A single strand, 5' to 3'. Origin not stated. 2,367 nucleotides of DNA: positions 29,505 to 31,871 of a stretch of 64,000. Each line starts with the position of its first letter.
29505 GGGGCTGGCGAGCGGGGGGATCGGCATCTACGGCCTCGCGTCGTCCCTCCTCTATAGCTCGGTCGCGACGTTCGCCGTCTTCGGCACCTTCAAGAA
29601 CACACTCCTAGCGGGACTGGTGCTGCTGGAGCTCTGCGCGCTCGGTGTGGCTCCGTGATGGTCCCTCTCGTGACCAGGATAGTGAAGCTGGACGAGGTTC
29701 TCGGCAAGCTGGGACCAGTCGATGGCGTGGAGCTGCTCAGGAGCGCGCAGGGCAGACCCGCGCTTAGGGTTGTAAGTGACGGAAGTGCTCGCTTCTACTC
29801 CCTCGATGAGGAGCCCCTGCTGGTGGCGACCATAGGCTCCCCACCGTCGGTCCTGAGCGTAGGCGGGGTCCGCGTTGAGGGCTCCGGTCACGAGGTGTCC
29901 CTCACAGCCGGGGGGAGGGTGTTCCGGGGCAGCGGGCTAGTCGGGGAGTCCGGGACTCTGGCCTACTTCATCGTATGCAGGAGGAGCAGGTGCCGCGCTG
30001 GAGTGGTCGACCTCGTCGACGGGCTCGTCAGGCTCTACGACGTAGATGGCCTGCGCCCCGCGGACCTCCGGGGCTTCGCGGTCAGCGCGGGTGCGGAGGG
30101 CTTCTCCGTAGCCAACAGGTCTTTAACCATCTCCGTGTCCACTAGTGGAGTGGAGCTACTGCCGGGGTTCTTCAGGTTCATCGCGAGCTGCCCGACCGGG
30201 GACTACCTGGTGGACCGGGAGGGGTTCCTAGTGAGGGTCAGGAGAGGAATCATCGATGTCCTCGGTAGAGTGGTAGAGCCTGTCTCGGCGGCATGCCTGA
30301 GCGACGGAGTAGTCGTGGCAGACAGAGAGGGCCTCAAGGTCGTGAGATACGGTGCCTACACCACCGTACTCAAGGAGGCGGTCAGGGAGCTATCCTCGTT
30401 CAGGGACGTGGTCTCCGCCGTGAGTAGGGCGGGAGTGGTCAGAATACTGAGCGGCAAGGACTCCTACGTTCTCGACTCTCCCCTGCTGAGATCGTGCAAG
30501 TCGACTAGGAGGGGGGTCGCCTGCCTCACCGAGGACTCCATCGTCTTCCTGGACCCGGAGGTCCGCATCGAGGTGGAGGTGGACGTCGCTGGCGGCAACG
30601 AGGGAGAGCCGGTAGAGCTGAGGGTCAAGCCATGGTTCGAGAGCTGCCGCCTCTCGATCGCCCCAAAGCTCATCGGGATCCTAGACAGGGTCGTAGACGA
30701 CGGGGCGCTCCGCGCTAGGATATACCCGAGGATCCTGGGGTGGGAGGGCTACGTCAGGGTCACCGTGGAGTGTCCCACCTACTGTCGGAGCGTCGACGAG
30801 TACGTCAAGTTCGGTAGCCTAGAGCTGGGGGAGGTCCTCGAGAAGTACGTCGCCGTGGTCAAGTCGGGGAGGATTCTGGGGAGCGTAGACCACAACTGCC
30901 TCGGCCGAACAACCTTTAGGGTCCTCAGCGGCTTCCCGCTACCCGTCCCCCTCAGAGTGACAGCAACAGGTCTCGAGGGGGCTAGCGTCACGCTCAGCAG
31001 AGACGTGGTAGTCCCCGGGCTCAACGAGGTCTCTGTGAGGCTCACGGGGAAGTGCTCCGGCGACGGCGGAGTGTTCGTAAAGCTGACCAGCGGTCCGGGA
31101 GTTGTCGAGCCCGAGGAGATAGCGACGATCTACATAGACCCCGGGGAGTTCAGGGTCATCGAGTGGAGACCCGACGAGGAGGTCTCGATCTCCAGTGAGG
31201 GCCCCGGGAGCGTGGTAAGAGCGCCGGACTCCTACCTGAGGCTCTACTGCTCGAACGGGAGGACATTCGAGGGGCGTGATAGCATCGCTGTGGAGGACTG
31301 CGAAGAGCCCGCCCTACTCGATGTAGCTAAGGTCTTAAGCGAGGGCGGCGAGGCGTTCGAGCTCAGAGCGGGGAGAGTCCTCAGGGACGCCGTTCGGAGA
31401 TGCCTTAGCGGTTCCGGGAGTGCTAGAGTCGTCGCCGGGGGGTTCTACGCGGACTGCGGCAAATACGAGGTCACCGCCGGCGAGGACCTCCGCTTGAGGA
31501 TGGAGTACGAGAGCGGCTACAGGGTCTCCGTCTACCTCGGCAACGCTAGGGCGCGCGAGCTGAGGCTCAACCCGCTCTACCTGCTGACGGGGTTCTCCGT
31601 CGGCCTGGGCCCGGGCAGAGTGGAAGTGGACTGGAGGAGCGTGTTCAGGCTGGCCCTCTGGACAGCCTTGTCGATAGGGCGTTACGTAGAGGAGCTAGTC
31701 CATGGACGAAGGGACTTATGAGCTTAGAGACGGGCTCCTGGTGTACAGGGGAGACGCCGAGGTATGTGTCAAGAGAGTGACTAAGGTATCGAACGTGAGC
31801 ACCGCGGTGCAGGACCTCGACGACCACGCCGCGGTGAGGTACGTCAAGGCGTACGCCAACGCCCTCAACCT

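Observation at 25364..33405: Operon combining a type IV pilus-type assembly core with a VirB4/HerA-type ATPase and a 688-aa orphan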

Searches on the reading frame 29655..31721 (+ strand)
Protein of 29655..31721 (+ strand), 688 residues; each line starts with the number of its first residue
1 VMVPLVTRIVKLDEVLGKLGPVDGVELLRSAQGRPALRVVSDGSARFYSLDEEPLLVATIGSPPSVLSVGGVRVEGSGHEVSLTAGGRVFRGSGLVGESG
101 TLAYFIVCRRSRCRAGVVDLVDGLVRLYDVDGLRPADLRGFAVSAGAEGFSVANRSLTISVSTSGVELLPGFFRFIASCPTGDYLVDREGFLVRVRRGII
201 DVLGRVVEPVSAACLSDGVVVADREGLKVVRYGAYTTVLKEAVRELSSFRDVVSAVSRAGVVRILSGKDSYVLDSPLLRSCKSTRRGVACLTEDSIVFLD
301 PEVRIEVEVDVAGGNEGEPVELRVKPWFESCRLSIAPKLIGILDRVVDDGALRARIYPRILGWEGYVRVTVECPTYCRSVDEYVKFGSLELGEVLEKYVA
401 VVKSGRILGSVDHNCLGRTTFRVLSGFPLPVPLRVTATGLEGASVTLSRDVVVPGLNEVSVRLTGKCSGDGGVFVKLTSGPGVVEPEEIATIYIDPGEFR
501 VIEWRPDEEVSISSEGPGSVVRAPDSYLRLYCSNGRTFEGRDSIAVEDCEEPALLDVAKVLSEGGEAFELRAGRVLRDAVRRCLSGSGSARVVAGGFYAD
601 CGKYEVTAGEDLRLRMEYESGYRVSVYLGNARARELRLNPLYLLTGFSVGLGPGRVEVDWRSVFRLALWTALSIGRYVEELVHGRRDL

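Call 3: search_protein_families(library=pfam, proteins=[window:29655-31721:+], max_evalue=0.1)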
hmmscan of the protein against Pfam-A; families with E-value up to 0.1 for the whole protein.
window:29655-31721:+ (688 aa): 0 families

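Call 5: find_encoding_contigs(protein=window:29655-31721:+, flank=10000, max_places=6)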
Protein window:29655-31721:+ (688 aa): no gene with exactly this product is on record in the collection.

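Call 6: search_protein_families(library=ncbifam, proteins=[window:29655-31721:+], max_evalue=0.1)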
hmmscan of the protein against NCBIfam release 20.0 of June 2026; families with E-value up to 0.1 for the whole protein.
window:29655-31721:+ (688 aa): 0 families

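Call 8: search_protein_families(library=phrogs, proteins=[window:29655-31721:+], max_evalue=0.1)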
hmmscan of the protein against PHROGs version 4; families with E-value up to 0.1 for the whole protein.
window:29655-31721:+ (688 aa): 0 families

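Call 11: find_homologous_proteins(query=window:29655-31721:+, max_evalue=0.001)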
Query window:29655-31721:+ (688 aa): 13 proteins with E <= 0.001 among 8000 candidates.
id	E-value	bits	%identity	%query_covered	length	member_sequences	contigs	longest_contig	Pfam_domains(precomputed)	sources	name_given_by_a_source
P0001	0.0e+0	1503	100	100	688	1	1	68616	-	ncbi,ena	-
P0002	0.0e+0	1048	70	100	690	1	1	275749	-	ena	-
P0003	2.2e-252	857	55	100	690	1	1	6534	-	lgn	-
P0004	9.8e-251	852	58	100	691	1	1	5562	-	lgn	-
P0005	1.8e-236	805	52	100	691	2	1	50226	-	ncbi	ncbi:MAG: hypothetical protein QXZ60_00930 [Sulfolobales archaeon]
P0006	4.0e-235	800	52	100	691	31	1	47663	-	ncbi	ncbi:MAG: hypothetical protein QXM78_00420 [Sulfolobales archaeon]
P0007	9.3e-232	789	51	100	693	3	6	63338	-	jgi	-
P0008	1.7e-228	778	52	99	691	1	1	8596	-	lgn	-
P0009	2.5e-224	765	50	99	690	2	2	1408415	-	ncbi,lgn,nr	ncbi:MAG: hypothetical protein RMI56_06970 [Sulfolobales archaeon]|nr:hypothetical protein [Sulfolob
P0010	1.9e-205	702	48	99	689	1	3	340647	-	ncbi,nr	ncbi:MAG: hypothetical protein RMH84_03805 [Sulfolobales archaeon]|nr:hypothetical protein [Sulfolob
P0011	1.3e-179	617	43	100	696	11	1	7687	-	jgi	-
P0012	1.2e-170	587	40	100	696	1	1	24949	-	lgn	-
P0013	9.6e-168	578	40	100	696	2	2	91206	-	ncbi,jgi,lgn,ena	-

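Call 12: find_encoding_contigs(protein=P0009, flank=10000, max_places=2)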
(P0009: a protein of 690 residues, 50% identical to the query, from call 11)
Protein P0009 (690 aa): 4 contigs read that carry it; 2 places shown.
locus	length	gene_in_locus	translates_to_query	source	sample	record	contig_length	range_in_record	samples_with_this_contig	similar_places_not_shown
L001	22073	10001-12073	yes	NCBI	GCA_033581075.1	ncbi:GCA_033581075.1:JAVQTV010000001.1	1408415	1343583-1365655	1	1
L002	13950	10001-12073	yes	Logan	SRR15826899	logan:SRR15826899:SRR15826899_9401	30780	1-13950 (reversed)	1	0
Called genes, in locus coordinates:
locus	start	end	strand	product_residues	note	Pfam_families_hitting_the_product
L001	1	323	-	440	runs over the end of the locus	PF18195:GatD_N, PF00710:Asparaginase, PF17763:Asparaginase_C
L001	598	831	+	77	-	PF00833:Ribosomal_S17e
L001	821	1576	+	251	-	PF02597:ThiS (weak), PF09138:Urm1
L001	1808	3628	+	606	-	PF04068:Fer4_RLI, PF12837:Fer4_6 (faint), PF12838:Fer4_7 (faint), PF00037:Fer4 (weak), PF02463:SMC_N (faint), PF00004:AAA (faint), PF00005:ABC_tran, PF00005:ABC_tran, +1 more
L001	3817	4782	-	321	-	PF01171:ATP_bind_3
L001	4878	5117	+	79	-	PF01294:Ribosomal_L13e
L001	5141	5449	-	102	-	-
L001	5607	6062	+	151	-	-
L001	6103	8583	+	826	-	PF00437:T2SSE, PF27713:UCP018868 (weak), PF25199:nSTAND_NTPase5 (weak), PF14890:Intein_splicing (weak), PF14528:LAGLIDADG_3 (faint)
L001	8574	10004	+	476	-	-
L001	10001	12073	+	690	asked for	-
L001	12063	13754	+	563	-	PF13191:AAA_16 (faint), PF01935:DUF87, PF10412:TrwB_AAD_bind (faint), PF12846:AAA_10, PF13401:AAA_22 (faint)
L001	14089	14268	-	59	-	PF11520:Cren7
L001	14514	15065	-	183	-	PF09970:DUF2204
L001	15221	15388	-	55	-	PF01020:Ribosomal_L40e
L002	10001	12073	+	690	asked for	-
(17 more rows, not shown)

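Call 13: find_encoding_contigs(protein=P0013, flank=10000, max_places=2)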
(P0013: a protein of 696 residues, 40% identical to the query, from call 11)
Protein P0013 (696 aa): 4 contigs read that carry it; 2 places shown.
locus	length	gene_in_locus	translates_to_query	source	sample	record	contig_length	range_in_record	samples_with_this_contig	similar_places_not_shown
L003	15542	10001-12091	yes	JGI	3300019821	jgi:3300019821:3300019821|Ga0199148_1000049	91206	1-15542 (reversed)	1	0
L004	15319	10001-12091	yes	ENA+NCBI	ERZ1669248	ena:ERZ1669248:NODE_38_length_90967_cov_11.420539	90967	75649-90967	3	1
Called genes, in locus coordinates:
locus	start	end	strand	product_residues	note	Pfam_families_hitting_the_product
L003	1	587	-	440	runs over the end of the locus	PF18195:GatD_N, PF00710:Asparaginase, PF17763:Asparaginase_C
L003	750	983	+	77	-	PF00833:Ribosomal_S17e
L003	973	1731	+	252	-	PF02597:ThiS (weak), PF09138:Urm1 (weak)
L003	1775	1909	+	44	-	-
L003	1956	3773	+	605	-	PF04068:Fer4_RLI, PF00037:Fer4 (weak), PF02463:SMC_N (faint), PF00004:AAA (faint), PF00005:ABC_tran, PF13304:AAA_21 (faint), PF00005:ABC_tran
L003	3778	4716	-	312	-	PF01171:ATP_bind_3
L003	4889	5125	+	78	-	PF01294:Ribosomal_L13e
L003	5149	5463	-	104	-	-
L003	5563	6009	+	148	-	-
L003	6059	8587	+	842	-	PF27713:UCP018868 (faint), PF00437:T2SSE, PF20720:nSTAND3 (faint), PF14890:Intein_splicing, PF14528:LAGLIDADG_3 (faint)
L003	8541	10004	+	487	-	-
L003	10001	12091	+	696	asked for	-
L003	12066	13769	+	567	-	PF01580:FtsK_SpoIIIE (weak), PF01935:DUF87, PF19044:P-loop_TraG (faint), PF12846:AAA_10 (weak), PF13401:AAA_22 (faint), PF12846:AAA_10 (weak)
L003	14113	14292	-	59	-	PF11520:Cren7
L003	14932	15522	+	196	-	PF00239:Resolvase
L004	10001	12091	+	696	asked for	-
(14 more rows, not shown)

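Call 14: find_encoding_contigs(protein=P0001, flank=10000, max_places=2)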
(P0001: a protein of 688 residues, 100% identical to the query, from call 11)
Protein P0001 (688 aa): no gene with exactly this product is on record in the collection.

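Call 16: find_related_loci(query=A1, collection=genome_contigs, flank=10000)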
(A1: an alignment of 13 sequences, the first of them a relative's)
Query A1 (688 aa) in genome_contigs; peptide patterns used: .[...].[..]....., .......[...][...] (x = any residue, [..] = any of these).
26 stretches matched a pattern; 8 encode a relative of the query (tblastn E <= 1e-3); 6 distinct loci.
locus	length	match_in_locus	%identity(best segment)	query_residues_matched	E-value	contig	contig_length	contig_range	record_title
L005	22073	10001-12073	51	1-688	0e+0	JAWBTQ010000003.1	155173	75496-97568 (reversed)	MAG: Sulfolobales archaeon isolate JZ-1_201709_bins_45 JZ-1_201709_bins_45_scaffold_3, whole genome shotgun sequence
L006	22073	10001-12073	52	1-688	0e+0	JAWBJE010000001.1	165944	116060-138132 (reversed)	MAG: Sulfolobales archaeon isolate GMQS_201709_bins_9 GMQS_201709_bins_9_scaffold_1, whole genome shotgun sequence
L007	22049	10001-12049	48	1-682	0e+0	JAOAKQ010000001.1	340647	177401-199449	MAG: Sulfolobales archaeon isolate SKW88 NODE_1_length_340647_cov_186.331470, whole genome shotgun sequence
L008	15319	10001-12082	40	1-688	7e-169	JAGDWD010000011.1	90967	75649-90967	MAG: Desulfurococcales archaeon isolate KUA_Bin18 NODE_52_length_90967_cov_18.153720, whole genome shotgun sequence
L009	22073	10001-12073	52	1-688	0e+0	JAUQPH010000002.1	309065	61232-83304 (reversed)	MAG: Thermoproteota archaeon isolate GXS.bins.2.201912 NODE_15_length_309065_cov_50.555616, whole genome shotgun sequenc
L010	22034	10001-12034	50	3-678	0e+0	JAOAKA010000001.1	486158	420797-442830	MAG: Sulfolobales archaeon isolate SKW299 NODE_1_length_486158_cov_47.562696, whole genome shotgun sequence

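Call 18: find_encoding_contigs(protein=P0002, flank=10000, max_places=1)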
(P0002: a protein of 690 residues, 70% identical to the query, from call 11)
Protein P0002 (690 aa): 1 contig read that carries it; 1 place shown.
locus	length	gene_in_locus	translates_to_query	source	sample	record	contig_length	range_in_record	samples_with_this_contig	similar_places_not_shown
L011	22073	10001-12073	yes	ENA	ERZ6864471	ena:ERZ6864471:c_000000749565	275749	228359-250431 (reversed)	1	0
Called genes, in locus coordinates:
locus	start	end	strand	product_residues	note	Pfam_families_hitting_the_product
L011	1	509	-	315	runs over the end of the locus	PF08271:Zn_Ribbon_TF, PF00382:TFIIB, PF02984:Cyclin_C (faint), PF00382:TFIIB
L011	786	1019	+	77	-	PF00833:Ribosomal_S17e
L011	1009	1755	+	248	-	PF02597:ThiS (weak)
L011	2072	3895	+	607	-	PF04068:Fer4_RLI, PF00037:Fer4 (weak), PF02463:SMC_N (faint), PF00005:ABC_tran, PF13304:AAA_21 (faint), PF00005:ABC_tran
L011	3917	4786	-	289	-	PF01171:ATP_bind_3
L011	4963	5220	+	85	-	PF01294:Ribosomal_L13e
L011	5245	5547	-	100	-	PF25213:HVO_A0261_N (weak)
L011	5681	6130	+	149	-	-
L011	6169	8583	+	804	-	PF00437:T2SSE, PF27713:UCP018868 (faint), PF25199:nSTAND_NTPase5 (faint), PF14890:Intein_splicing (weak)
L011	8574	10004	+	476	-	-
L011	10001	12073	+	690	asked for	-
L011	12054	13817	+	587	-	PF13191:AAA_16 (faint), PF01935:DUF87, PF12846:AAA_10 (faint), PF13401:AAA_22 (faint)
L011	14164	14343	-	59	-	PF11520:Cren7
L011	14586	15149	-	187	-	PF09970:DUF2204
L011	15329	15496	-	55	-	PF01020:Ribosomal_L40e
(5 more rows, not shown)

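Call 19: find_encoding_contigs(protein=P0012, flank=10000, max_places=1)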
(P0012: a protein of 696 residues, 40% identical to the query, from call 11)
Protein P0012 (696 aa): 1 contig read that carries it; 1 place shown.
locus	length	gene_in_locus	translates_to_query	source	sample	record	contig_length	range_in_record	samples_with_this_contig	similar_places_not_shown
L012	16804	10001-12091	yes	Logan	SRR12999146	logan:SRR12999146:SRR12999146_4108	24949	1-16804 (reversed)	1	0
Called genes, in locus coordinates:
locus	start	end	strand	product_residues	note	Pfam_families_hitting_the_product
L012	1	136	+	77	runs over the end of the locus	PF00833:Ribosomal_S17e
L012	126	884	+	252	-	PF02597:ThiS, PF09138:Urm1 (weak)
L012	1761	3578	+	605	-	PF04068:Fer4_RLI, PF12837:Fer4_6 (faint), PF13237:Fer4_10 (faint), PF14697:Fer4_21 (faint), PF00037:Fer4, PF02463:SMC_N (faint), PF00005:ABC_tran, PF00005:ABC_tran, +2 more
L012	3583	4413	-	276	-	PF01171:ATP_bind_3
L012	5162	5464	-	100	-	-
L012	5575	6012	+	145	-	-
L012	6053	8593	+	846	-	PF00437:T2SSE, PF20720:nSTAND3 (weak), PF27713:UCP018868 (weak), PF14890:Intein_splicing, PF14528:LAGLIDADG_3 (weak)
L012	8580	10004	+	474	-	-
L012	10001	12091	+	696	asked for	-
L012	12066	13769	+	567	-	PF01580:FtsK_SpoIIIE (weak), PF01935:DUF87, PF19044:P-loop_TraG (weak), PF13401:AAA_22 (faint), PF12846:AAA_10 (weak)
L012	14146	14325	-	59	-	PF11520:Cren7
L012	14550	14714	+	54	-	-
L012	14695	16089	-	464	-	PF00224:PK, PF02887:PK_C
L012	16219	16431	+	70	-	-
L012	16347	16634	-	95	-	PF01283:Ribosomal_S26e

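Call 28: search_solved_structures(query=A1, max_evalue=10)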
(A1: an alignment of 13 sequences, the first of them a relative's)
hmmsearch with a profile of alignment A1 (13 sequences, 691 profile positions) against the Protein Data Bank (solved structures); distinct sequences matched with E-value up to 10: 1.
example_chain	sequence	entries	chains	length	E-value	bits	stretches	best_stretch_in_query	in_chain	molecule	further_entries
1hux_A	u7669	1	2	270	0.063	14.6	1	100-182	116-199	ACTIVATOR OF (R)-2-HYDROXYGLUTARYL-COA DEHYDRATASE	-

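Call 45: predict_structure(alignment_id=A1)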
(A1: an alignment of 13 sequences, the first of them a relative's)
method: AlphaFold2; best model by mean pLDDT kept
length: 688 residues; sequences in the alignment: 13
mean_pLDDT: 82.3   pTM: 0.61
mean pLDDT of the five models: 82.3, 81.7, 72.0, 71.4, 71.1
residues with pLDDT >= 90: 231; 70-90: 342; 50-70: 94; < 50: 21
segments of 3 or more residues with pLDDT < 50: 645-657, 681-688
pLDDT, mean of each block of 10 residues (from residue 1): 89 83 91 92 89 88 72 81 87 87 88 88 89 65 88 88 89 91 91 88 85 89 85 75 85 86 88 87 93 91 91 74 89 92 89 92 92 91 90 91 83 89 91 91 90 93 83 90 87 89 75 81 88 82 89 82 82 77 63 81 60 63 68 68 45 44 59 55 43
secondary structure, 60 per line:
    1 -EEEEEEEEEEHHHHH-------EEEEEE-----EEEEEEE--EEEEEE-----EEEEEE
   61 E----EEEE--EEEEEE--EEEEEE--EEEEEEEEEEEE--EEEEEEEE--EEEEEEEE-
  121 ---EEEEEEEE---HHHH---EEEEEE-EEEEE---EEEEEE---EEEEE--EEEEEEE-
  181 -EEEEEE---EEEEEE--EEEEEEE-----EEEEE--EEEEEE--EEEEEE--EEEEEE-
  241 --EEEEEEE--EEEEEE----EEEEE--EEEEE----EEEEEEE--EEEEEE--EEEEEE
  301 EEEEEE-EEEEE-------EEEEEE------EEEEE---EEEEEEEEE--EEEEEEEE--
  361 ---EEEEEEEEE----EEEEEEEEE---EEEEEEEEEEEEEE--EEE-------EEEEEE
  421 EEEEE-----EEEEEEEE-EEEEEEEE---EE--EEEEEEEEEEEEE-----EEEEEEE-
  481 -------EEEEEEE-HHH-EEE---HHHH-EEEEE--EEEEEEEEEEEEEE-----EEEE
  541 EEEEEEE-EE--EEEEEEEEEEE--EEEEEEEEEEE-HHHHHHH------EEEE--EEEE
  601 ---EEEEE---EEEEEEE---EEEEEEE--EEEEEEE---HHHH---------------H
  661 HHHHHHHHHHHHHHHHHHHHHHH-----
elements in order (helices of 4 or more, strands of 3 or more residues): E2-11 H12-16 E24-29 E35-41 E44-49 E55-61 E66-69 E72-77 E80-85 E88-99 E102-109 E112-119 E124-131 H135-138 E142-147 E149-153 E157-162 E166-170 E173-179 E182-187 E191-196 E199-205 E211-215 E218-223 E226-231 E234-239 E243-249 E252-257 E262-266 E269-273 E278-284 E287-292 E295-306 E308-312 E320-325 E332-336 E340-348 E351-358 E364-372 E377-385 E389-402 E405-407 E415-425 E431-438 E440-447 E455-467 E473-479 E488-494 E500-502 H506-509 E511-515 E518-531 E537-547 E553-563 E566-576 H578-584 E591-594 E597-600 E604-608 E612-618 E622-628 E631-637 H641-644 H660-683

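Call 49: fold_search(model_id=the predicted structure, library=pdb)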
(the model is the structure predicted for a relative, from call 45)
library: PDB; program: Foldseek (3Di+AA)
matches with E <= 10: 1581; with E <= 0.001: 105
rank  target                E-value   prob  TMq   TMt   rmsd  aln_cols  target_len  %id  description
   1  7mqa_LT               7.8e-09  1.00  0.22  0.19  31.4       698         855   11  Cryo-EM structure of the human SSU processome, state post-A1 (released 2021-09-22)
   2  5m11                  1.1e-08  1.00  0.15  0.14  32.6       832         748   10  Structural and functional probing of PorZ, an essential bacterial surface component of the type-IX secretion system of h (released 2016-11-09)
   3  9oz1_A                3.5e-08  1.00  0.17  0.16  21.8       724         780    7  Cryo-EM structure of chicken ROS1 in apo-state. Cryo-EM refinement is focused on the "leg" region of chicken ROS1. (released 2026-02-25)
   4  9ozi_A                8.2e-08  1.00  0.18  0.10  24.5       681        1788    9  Cryo-EM structure of chicken ROS1 in apo-state. This is the complete map and model. (released 2026-02-25)
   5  1l0q_A                1.1e-07  1.00  0.23  0.34  12.1       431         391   13  Tandem YVTN beta-propeller and PKD domains from an archaeal surface layer protein (released 2002-11-06)
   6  8hmc_B                1.8e-07  1.00  0.25  0.16  37.1       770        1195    8  base module state 1 of Tetrahymena IFT-A (released 2023-06-14)
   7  9qpq_F                1.9e-07  1.00  0.19  0.22  33.7       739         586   10  The structure of the COPI leaf bound to GOLPH3 (released 2025-10-22)
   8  7kzp_B                5.2e-07  1.00  0.18  0.18  33.5       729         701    7  Structure of the human Fanconi anaemia Core complex (released 2021-03-10)
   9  7zty                  5.5e-07  1.00  0.21  0.36  10.5       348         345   13  Structure of Vps39 N-terminal domain from Chaetomium thermophilum (released 2022-09-21)
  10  4uj6                  8.6e-07  1.00  0.13  0.13  27.7       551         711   13  Structure of surface layer protein SbsC, domains 1-6 (released 2016-04-27)
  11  10gh_A                1.8e-06  1.00  0.17  0.12  29.2       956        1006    8  Cryo-EM structure of Receptor Tyrosine Kinase ROS1 in complex with Fab-RX5 (released 2026-02-25)
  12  5t89_Y                2.0e-06  0.98  0.15  0.16  24.4       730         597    9  Crystal structure of VEGF-A in complex with VEGFR-1 domains D1-6 (released 2017-02-01)
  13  9e5c_1r               2.7e-06  1.00  0.20  0.12  38.0       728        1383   12  Cryo-EM structure of 96 nm repeat of microtubule doublet from T. brucei flagellum (released 2025-03-12)
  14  9fqr_Xj               3.6e-06  1.00  0.20  0.16  38.6       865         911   10  96-nm repeat of axonemal doublet microtubules from bovine sperm (released 2025-03-26)
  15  8j07_d2               6.0e-06  1.00  0.21  0.17  35.0       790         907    9  96nm repeat of human respiratory doublet microtubule and associated axonemal complexes (released 2023-07-26)
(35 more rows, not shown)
